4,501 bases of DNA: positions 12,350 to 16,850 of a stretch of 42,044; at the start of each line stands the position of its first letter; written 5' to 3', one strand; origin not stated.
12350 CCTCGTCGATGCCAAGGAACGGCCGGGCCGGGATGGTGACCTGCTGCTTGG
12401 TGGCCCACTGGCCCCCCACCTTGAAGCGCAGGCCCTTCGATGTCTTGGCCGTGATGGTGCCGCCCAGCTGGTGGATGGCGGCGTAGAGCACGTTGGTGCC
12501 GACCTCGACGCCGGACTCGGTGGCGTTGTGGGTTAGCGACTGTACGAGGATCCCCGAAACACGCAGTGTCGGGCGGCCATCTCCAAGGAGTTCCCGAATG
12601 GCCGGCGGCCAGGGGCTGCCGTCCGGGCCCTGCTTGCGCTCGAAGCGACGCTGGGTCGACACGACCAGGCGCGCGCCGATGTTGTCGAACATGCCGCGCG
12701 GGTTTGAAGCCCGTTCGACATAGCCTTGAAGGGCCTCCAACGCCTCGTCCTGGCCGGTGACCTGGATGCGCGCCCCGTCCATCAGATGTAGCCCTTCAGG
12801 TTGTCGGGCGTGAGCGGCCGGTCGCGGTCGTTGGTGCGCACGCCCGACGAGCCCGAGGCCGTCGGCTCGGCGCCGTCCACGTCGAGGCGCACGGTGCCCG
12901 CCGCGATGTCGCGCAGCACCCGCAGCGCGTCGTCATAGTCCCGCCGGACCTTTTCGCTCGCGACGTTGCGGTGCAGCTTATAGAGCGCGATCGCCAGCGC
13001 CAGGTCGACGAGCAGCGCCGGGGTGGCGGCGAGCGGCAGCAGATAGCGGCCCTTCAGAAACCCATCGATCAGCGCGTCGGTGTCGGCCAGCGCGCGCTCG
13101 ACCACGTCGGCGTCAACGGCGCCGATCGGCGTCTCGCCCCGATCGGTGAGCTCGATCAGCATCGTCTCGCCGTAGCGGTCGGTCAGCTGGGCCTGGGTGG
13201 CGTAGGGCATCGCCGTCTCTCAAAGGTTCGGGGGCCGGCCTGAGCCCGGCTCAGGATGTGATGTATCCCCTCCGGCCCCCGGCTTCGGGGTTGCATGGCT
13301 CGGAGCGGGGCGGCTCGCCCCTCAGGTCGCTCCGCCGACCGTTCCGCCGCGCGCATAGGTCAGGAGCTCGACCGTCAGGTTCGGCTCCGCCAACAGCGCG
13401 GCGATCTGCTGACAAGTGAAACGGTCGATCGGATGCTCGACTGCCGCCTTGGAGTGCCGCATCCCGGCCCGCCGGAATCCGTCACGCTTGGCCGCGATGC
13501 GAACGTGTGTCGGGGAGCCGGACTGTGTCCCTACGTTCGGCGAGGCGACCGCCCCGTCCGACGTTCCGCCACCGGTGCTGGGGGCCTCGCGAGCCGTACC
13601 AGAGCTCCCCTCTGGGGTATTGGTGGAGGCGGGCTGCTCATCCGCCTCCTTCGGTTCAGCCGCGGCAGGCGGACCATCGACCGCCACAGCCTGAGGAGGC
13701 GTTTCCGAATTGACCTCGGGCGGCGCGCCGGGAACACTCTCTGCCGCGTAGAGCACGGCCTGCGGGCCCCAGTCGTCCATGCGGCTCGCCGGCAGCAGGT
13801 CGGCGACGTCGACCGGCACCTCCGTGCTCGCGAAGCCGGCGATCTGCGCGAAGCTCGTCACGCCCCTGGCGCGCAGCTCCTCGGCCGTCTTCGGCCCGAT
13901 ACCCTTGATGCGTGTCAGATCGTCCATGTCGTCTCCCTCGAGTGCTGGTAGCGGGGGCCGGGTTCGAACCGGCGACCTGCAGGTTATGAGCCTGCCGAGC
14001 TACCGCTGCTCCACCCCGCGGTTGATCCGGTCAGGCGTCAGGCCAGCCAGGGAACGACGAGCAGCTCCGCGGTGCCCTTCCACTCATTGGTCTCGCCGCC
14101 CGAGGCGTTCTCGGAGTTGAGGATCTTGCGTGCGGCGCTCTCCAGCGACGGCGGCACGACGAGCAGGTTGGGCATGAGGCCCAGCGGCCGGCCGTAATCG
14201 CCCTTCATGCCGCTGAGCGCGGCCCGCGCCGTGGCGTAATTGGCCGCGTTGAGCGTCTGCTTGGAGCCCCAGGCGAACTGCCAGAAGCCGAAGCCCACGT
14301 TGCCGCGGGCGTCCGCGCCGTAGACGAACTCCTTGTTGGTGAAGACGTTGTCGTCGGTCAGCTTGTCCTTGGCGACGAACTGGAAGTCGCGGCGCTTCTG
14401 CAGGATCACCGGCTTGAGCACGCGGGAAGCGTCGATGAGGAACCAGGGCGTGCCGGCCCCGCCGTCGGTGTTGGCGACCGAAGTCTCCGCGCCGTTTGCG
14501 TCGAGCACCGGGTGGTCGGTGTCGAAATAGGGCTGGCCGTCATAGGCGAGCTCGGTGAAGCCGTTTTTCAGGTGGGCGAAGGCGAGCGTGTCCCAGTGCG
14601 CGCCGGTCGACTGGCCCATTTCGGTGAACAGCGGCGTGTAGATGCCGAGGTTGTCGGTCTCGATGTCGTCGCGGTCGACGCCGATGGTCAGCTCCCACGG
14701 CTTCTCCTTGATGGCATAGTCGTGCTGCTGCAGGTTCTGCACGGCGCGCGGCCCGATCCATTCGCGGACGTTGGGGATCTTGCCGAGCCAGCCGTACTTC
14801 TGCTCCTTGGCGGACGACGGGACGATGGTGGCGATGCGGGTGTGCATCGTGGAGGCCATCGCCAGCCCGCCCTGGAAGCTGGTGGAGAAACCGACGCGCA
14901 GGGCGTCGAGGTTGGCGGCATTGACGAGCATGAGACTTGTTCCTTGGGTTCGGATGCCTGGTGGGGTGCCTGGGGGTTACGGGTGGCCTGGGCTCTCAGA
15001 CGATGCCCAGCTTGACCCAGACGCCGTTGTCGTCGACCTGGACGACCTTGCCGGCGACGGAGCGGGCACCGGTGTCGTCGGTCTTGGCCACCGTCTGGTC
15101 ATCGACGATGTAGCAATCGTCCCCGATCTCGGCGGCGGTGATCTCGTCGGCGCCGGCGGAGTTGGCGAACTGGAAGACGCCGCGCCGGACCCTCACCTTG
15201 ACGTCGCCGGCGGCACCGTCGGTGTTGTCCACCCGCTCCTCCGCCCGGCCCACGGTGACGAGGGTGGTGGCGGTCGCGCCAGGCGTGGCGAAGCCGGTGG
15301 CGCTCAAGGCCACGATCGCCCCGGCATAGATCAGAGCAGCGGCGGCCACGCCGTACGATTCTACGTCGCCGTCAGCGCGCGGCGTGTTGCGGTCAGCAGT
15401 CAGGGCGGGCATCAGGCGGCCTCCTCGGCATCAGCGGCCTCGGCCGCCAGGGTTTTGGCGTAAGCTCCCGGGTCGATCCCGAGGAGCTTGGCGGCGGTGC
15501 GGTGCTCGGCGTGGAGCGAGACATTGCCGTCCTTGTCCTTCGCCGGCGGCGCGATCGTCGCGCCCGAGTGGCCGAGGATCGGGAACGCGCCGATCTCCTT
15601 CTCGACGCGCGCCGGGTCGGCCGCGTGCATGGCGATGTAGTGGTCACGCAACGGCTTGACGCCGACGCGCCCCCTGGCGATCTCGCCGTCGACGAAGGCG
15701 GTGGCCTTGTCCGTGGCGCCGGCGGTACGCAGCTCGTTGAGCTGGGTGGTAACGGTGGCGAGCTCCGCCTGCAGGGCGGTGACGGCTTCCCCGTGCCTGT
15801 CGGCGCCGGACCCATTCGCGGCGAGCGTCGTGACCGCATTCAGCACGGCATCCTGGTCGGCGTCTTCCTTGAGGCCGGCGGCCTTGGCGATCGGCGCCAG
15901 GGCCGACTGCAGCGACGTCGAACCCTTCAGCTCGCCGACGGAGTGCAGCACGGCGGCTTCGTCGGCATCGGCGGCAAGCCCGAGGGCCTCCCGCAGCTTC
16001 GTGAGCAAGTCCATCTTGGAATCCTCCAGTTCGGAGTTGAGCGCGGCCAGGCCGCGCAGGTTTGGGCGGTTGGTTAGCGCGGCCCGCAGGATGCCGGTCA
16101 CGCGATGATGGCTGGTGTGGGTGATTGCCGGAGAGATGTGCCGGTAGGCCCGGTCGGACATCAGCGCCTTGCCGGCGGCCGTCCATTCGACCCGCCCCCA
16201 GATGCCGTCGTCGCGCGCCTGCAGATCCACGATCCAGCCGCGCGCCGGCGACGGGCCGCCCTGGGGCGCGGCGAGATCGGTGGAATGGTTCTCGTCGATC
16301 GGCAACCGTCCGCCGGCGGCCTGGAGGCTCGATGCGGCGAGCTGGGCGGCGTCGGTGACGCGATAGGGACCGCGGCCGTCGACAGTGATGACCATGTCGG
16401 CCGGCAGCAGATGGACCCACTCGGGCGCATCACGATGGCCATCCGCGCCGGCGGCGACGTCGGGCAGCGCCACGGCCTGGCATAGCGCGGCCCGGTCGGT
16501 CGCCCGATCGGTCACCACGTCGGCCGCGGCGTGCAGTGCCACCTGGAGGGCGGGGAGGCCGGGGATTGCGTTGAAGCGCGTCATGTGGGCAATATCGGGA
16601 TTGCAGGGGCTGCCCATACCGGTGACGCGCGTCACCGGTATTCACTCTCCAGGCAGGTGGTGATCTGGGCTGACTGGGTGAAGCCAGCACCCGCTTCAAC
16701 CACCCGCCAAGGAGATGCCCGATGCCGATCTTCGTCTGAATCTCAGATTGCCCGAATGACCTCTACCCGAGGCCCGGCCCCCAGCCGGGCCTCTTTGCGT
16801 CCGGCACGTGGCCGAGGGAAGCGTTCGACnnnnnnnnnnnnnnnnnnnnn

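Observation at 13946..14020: Phage-borne initiator-like tRNA-Met with altered identity elements, directly after the major capsid gene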

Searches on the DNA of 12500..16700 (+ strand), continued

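Call 34: search_rna_families(sources=[L082, L083, L084, L085, L086, L087, L088], threshold=gathering)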
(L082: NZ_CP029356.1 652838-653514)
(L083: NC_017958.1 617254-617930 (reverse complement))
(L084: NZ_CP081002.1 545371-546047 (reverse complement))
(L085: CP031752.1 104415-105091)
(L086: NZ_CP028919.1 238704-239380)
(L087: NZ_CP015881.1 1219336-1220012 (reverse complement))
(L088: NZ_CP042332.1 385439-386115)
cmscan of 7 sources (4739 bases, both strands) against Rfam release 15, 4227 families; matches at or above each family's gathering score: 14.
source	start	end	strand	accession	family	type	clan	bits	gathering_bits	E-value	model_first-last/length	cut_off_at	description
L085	116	230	+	RF00001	5S_rRNA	Gene; rRNA;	CL00113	96.5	38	7.3e-21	1-120/120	no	5S ribosomal RNA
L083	98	212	+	RF00001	5S_rRNA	Gene; rRNA;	CL00113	96.1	38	9.6e-21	1-120/120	no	5S ribosomal RNA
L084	76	190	+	RF00001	5S_rRNA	Gene; rRNA;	CL00113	94.2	38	3e-20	1-120/120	no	5S ribosomal RNA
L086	116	230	+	RF00001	5S_rRNA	Gene; rRNA;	CL00113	93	38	6.1e-20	1-120/120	no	5S ribosomal RNA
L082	60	175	+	RF00001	5S_rRNA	Gene; rRNA;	CL00113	87.3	38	2e-18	1-120/120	no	5S ribosomal RNA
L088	67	181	+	RF00001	5S_rRNA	Gene; rRNA;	CL00113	84.8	38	9.4e-18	1-120/120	no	5S ribosomal RNA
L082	301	374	+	RF00005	tRNA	Gene; tRNA;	CL00001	64.9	29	5.7e-13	1-71/71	no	tRNA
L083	301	374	+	RF00005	tRNA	Gene; tRNA;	CL00001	64.9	29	5.7e-13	1-71/71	no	tRNA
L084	301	374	+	RF00005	tRNA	Gene; tRNA;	CL00001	64.9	29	5.7e-13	1-71/71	no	tRNA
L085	301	374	+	RF00005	tRNA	Gene; tRNA;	CL00001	64.9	29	5.7e-13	1-71/71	no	tRNA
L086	301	374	+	RF00005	tRNA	Gene; tRNA;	CL00001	64.9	29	5.7e-13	1-71/71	no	tRNA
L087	301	374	+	RF00005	tRNA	Gene; tRNA;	CL00001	64.9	29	5.7e-13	1-71/71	no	tRNA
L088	301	374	+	RF00005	tRNA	Gene; tRNA;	CL00001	59.4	29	1.9e-11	1-71/71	no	tRNA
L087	1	84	+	RF00001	5S_rRNA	Gene; rRNA;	CL00113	51.9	38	4.5e-09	32-120/120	5'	5S ribosomal RNA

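Call 45: search_rna_families(sources=[L009, L013, L037, L044, L049, L057, L072, L077, L093], threshold=evalue, max_evalue=0.01, show_alignments=10)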
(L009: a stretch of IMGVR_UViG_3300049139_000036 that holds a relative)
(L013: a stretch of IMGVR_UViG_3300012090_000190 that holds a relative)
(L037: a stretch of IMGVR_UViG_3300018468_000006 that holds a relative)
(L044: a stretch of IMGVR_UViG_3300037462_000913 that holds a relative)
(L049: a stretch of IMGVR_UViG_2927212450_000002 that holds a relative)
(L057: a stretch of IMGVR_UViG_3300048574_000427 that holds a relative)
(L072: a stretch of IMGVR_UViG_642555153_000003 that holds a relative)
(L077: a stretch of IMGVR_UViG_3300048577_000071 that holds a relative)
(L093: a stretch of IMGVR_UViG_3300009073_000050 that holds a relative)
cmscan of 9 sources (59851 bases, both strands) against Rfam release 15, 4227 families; matches with E-value up to 0.01: 8.
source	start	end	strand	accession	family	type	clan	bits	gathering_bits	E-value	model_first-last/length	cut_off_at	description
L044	4437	4508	+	RF00005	tRNA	Gene; tRNA;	CL00001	65.9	29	3.9e-12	1-71/71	no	tRNA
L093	7149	7220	+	RF00005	tRNA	Gene; tRNA;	CL00001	64.6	29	8.9e-12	1-71/71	no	tRNA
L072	4355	4428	+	RF00005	tRNA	Gene; tRNA;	CL00001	63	29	2.5e-11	1-71/71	no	tRNA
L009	4586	4660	+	RF00005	tRNA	Gene; tRNA;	CL00001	62.6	29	3.2e-11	1-71/71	no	tRNA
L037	4465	4539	+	RF00005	tRNA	Gene; tRNA;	CL00001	61.8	29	5.3e-11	1-71/71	no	tRNA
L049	4494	4568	+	RF00005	tRNA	Gene; tRNA;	CL00001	60.7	29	1.1e-10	1-71/71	no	tRNA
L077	1626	1710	+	RF00005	tRNA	Gene; tRNA;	CL00001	48.9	29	1.9e-07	1-71/71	no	tRNA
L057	4508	4592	+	RF00005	tRNA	Gene; tRNA;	CL00001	44.7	29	2.7e-06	1-71/71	no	tRNA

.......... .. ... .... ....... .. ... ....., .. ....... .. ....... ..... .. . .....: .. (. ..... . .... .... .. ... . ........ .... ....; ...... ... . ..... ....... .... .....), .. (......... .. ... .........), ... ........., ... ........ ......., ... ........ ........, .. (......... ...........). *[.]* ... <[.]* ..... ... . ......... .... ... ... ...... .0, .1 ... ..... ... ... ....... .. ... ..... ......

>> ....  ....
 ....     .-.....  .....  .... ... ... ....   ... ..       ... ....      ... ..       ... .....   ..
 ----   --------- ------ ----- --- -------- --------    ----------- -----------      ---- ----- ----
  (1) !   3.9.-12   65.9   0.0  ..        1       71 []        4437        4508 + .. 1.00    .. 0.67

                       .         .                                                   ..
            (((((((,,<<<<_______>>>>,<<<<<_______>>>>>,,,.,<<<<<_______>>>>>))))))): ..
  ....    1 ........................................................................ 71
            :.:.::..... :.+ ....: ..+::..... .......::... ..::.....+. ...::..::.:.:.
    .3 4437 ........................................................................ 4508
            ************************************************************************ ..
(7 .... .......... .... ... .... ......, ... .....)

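Call 65: search_rna_families(source=window, start=13150, end=13380, threshold=evalue, max_evalue=1)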
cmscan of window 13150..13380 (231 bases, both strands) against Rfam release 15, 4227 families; matches with E-value up to 1: 2.
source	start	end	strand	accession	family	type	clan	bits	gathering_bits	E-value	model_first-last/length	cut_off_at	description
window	13225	13297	+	RF02805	PyrR207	Gene; snRNA; snoRNA; HACA-box;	-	24.4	60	0.0081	1-65/65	no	Pyrobaculum sRNA 207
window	13185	13253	+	RF03994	mir-7558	Gene; miRNA;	-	19.4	80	0.2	1-51/51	no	mir-7558 microRNA precursor family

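Call 68: search_dna_similar(query=window:13946-14020:-, collection=ecoli_genomes, mode=distant, max_rows=5, max_evalue=0.001)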
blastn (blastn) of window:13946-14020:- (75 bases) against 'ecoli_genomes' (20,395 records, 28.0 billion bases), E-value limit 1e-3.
Records with a match: 5426; places in all: 21177; records where one place covers at least 80% of the query: 5426.
Genomes with a match: 5426 of 5426; with a place that covers at least 80% of the query: 5426. Places per genome that has any: lowest 1, median 4, highest 8. On chromosomes: 21173 places; on plasmids: 4.
Best place of each record, by identity: 80-90% 5426.
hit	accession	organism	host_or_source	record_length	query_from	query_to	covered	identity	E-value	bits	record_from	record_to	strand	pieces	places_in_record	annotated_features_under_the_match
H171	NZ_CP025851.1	Escherichia coli strain 510016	Homo sapiens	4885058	1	75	100%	88.3%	8e-18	97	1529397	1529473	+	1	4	tRNA-Met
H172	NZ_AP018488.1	Escherichia coli O157:H7 strain PV15-279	Homo sapiens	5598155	1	75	100%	87.0%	4e-16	92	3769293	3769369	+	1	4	tRNA-Met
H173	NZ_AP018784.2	Escherichia coli strain SK1144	-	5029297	1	75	100%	87.0%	4e-16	92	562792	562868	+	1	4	tRNA-Met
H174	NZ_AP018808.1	Escherichia coli strain E2865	Bos taurus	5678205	1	75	100%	87.0%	4e-16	92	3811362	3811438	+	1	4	tRNA-Met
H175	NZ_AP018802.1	Escherichia coli strain E2863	Bos taurus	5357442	1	75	100%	87.0%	4e-16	92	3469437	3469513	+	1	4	tRNA-Met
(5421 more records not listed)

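Call 69: get_annotated_region(hit=H46, flank=3000)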
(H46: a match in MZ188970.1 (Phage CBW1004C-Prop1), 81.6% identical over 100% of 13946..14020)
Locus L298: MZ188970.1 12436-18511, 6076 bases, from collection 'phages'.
description: Phage CBW1004C-Prop1, complete genome.
organism: Phage CBW1004C-Prop1 (NCBI taxid 2838316)
taxonomy: Viruses; Duplodnaviria; Heunggongvirae; Uroviricota; Caudoviricetes
host: -; source: -; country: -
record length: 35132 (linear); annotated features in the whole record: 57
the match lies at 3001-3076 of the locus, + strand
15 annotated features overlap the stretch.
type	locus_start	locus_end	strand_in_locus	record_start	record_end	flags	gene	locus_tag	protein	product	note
CDS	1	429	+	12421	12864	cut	-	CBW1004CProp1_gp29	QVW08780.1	hypothetical protein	-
CDS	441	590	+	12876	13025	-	-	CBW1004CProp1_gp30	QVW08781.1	hypothetical protein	-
CDS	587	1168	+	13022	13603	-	-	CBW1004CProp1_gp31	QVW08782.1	NinG protein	-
CDS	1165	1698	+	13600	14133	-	-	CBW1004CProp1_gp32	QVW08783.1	hypothetical protein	-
CDS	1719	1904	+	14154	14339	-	-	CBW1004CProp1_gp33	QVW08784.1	hypothetical protein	-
CDS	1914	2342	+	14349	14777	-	-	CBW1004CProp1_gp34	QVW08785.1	antitermination protein Q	-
CDS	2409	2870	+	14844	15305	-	-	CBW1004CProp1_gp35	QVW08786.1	GIY-YIG nuclease family protein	-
CDS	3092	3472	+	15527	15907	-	-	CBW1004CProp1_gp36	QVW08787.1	peptidase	-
CDS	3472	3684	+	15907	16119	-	-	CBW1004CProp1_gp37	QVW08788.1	hypothetical protein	-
CDS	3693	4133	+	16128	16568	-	-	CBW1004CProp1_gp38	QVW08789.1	lysis protein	-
CDS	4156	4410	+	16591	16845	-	-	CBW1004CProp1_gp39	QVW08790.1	hypothetical protein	-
CDS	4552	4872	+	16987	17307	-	-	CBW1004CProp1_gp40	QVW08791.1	hypothetical protein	-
CDS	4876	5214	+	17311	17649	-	-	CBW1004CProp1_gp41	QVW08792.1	metallopeptidase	-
CDS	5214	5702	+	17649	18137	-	-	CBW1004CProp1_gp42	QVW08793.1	terminase small subunit protein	-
CDS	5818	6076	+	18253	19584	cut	-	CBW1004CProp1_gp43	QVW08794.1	terminase large subunit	-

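Call 70: get_annotated_region(hit=H40, flank=3000)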
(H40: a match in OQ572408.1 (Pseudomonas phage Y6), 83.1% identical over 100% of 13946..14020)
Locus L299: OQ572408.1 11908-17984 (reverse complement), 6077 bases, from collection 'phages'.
description: UNVERIFIED: Pseudomonas phage Y6, complete genome.
organism: Pseudomonas phage Y6 (NCBI taxid 3038356)
taxonomy: Viruses
host: Pseudomonas aeruginosa; source: -; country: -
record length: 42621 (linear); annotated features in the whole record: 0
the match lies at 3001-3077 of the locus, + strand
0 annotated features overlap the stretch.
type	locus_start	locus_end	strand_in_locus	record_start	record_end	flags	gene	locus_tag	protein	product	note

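Call 71: get_annotated_region(hit=H61, flank=3000)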
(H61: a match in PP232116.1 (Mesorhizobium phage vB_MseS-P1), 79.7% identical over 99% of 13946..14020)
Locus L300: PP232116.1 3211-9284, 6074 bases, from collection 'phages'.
description: Mesorhizobium phage vB_MseS-P1, complete genome.
organism: Mesorhizobium phage vB_MseS-P1 (NCBI taxid 3120101)
taxonomy: Viruses
host: Mesorhizobium sediminum CBW1107-2; source: -; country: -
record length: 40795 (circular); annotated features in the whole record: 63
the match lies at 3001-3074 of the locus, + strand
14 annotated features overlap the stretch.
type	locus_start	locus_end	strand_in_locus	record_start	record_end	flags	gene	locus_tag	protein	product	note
CDS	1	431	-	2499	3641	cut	-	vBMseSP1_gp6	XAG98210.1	spore photoproduct lyase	-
CDS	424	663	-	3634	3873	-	-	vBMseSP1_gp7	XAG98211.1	hypothetical protein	-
CDS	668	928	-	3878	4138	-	-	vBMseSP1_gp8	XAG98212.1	hypothetical protein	-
CDS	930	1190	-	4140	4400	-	-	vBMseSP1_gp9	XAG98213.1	hypothetical protein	-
CDS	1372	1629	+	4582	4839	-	-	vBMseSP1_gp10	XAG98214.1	hypothetical protein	-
CDS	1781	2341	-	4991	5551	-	-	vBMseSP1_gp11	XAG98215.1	LexA repressor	-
CDS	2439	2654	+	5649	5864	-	-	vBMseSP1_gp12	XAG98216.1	repressor protein C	-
CDS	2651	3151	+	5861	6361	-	-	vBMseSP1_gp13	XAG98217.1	transcriptional repressor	-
CDS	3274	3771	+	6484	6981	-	-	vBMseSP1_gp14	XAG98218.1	CII repressor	-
CDS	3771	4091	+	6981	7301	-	-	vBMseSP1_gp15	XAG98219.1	GcrA cell cycle regulator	-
CDS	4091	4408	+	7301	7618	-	-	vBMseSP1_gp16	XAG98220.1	repressor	-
CDS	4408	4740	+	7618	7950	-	-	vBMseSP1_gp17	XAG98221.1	DNA-binding protein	-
CDS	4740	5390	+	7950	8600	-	-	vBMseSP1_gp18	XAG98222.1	chromosome segregation protein ParB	-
CDS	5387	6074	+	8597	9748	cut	-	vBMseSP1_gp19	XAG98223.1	N6-adenosine-specific RNA methylase IME4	-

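Call 85: get_annotated_region(hit=H172, flank=1500)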
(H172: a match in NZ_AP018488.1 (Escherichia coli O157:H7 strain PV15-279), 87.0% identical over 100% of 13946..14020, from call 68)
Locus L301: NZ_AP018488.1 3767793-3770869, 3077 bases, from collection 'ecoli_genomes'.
description: Escherichia coli O157:H7 strain PV15-279 chromosome, complete genome
organism: Escherichia coli O157:H7 strain PV15-279 (NCBI taxid 83334)
replicon: chromosome; assembly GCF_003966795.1
host: Homo sapiens; source: -; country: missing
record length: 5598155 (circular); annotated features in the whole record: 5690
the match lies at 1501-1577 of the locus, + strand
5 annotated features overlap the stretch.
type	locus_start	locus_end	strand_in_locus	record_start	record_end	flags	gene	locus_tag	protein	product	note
CDS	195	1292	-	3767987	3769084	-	mltA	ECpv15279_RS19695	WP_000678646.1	murein transglycosylase A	-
tRNA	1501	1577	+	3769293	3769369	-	-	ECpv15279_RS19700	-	tRNA-Met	-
tRNA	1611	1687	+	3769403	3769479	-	-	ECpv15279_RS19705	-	tRNA-Met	-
tRNA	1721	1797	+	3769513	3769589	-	-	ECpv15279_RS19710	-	tRNA-Met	-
CDS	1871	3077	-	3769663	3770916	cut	amiC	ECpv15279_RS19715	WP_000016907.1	N-acetylmuramoyl-L-alanine amidase AmiC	Like AmiA, dependent on TAT (Twin-Arginine Translocation) system for export.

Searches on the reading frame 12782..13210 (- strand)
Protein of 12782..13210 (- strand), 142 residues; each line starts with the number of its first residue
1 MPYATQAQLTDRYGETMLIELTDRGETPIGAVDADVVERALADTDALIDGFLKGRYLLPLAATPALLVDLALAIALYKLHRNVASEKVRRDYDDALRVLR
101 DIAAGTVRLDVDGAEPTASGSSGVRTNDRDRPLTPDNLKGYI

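Call 6: search_protein_families(library=pfam, proteins=[window:12782-13210:-])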
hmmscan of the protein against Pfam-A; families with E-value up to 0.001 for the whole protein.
window:12782-13210:- (142 aa): 1 family
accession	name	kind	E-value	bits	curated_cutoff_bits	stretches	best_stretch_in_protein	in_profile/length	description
PF07030.17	Phage_Mu_Gp36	-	1.3e-36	126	24.7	1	3-125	1-121/124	Bacteriophage Mu, Gp36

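Call 7: search_protein_families(library=phrogs, proteins=[window:12782-13210:-])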
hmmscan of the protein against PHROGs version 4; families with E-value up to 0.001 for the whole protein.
window:12782-13210:- (142 aa): 1 family
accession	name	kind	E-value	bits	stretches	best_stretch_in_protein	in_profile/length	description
phrog_195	-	connector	9.7e-43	147.8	1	1-141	163-303/386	head-tail adaptor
